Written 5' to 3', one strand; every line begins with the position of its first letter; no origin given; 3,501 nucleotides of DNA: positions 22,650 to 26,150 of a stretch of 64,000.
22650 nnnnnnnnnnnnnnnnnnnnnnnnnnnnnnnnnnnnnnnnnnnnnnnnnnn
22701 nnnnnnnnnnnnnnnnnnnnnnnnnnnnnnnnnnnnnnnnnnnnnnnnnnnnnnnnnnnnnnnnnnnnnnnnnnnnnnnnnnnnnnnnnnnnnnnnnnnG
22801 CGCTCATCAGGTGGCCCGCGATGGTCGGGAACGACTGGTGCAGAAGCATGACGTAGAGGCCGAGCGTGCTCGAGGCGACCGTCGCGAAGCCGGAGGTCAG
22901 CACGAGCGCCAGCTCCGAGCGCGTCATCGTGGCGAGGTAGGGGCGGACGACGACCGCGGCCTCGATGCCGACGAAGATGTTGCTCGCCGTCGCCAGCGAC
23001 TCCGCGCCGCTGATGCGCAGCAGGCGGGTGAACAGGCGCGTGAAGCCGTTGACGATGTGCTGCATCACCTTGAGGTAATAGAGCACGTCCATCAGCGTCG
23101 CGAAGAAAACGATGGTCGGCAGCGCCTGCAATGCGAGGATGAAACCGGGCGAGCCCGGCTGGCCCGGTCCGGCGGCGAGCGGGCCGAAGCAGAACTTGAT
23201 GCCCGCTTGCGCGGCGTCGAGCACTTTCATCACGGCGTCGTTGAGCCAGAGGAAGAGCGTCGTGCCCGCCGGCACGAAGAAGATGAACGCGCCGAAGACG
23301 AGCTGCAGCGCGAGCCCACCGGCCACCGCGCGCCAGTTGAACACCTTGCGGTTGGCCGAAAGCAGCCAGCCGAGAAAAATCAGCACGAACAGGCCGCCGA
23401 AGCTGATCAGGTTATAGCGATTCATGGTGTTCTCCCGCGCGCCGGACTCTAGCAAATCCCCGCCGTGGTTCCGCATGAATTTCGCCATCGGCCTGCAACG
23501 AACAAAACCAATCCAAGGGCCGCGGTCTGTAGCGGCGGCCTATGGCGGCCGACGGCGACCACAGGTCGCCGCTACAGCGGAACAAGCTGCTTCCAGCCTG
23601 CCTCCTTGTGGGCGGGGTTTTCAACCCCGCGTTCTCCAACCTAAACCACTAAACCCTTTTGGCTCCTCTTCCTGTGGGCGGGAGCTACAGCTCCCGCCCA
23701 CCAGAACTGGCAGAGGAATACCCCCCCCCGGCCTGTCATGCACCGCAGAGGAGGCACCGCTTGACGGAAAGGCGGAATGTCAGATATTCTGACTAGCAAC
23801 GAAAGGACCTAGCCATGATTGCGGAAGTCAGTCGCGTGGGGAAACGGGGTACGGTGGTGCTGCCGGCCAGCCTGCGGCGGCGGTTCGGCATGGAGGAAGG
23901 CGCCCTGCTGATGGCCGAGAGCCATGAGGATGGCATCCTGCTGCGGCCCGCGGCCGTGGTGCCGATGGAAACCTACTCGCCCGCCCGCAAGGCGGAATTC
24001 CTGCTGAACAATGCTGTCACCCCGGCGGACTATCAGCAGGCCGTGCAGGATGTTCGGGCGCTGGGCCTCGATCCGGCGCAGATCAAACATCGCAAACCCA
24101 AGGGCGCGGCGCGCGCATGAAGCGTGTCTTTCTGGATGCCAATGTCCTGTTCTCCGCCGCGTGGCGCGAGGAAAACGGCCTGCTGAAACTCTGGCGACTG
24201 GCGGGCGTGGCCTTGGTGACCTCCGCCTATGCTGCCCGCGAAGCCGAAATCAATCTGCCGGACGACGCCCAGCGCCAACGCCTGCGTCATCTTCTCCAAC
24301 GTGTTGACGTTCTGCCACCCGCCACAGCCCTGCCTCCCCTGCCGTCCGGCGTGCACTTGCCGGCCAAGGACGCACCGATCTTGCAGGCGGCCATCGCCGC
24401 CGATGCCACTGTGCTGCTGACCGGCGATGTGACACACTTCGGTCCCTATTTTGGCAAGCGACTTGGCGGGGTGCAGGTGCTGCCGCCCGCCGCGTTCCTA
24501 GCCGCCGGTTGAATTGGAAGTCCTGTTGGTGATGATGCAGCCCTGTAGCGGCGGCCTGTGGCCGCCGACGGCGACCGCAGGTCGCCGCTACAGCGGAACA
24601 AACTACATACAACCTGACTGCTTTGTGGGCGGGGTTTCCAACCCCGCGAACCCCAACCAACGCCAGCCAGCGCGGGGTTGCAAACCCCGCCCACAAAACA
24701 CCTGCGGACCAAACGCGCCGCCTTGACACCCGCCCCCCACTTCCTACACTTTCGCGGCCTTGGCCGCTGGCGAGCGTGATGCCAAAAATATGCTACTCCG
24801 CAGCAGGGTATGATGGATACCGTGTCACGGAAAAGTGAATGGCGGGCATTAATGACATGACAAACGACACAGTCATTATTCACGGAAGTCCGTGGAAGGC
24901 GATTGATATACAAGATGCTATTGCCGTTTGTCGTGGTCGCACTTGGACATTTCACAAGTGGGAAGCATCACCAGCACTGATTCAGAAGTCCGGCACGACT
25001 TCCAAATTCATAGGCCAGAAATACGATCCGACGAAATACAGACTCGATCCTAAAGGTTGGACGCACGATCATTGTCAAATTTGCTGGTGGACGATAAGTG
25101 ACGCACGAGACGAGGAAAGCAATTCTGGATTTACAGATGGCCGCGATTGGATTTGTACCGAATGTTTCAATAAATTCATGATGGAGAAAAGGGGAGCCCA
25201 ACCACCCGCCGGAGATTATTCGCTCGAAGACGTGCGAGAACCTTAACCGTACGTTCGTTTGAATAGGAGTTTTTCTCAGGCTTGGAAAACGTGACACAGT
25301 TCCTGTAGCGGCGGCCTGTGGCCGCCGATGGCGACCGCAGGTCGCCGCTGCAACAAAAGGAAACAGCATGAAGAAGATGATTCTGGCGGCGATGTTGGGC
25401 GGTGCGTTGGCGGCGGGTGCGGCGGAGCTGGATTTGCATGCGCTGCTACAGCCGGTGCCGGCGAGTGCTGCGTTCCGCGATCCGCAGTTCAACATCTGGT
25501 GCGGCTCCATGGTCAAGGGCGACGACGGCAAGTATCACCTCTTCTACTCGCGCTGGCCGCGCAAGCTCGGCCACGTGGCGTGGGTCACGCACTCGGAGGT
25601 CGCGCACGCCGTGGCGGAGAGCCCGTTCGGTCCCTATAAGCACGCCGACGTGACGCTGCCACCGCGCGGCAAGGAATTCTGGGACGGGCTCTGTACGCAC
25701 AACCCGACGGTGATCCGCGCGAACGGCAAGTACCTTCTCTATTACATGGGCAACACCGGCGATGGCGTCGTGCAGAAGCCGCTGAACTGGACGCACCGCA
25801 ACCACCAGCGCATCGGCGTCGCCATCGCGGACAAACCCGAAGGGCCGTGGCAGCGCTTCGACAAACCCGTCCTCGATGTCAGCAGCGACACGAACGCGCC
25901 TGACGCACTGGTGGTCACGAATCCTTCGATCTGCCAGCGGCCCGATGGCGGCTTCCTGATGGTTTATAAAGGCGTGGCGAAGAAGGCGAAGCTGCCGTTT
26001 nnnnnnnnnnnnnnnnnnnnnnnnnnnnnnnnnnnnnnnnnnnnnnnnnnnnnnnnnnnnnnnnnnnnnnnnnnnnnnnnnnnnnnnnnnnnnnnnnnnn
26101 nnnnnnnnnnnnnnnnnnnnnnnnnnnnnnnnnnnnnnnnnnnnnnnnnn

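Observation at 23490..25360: Cassette-like array: three copies of a 60-bp imperfect-palindrome element bracketing vapBC and a low-GC zinc-ribbon ORF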

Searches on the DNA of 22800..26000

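Call 66: search_rna_families(source=window, start=22800, end=26000, threshold=evalue, max_evalue=1)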
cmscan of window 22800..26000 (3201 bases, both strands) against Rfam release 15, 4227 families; matches with E-value up to 1: 4.
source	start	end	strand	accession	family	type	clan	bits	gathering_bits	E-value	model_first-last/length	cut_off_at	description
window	24543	24594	+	RF04038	mir-5985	Gene; miRNA;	-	23.3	100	0.31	1-74/74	no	mir-5985 microRNA precursor family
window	24543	24593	-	RF03877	mir-3937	Gene; miRNA;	-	22.8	84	0.25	26-77/102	no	mir-3937 microRNA precursor family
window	24610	24704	-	RF00959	mir-612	Gene; miRNA;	-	22.1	100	0.79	1-86/86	no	mir-612 microRNA precursor family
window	25286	25347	-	RF02241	Xoo2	Gene; sRNA;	-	20.1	45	0.92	1-78/78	no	Xanthomonadaceae sRNA Xoo2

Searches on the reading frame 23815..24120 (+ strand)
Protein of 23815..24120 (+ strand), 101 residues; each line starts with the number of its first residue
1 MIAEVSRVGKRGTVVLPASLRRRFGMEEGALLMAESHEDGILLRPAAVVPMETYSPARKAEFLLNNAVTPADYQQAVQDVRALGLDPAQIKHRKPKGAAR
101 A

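Call 9: search_protein_families(library=pfam, proteins=[window:23815-24120:+], max_evalue=0.01)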
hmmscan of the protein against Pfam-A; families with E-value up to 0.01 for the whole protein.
window:23815-24120:+ (101 aa): 1 family
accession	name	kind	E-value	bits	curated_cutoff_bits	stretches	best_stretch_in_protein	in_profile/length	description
PF04014.23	MazE_antitoxin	-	3.6e-07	30.5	24.7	1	6-46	2-43/48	Antidote-toxin recognition MazE, bacterial antitoxin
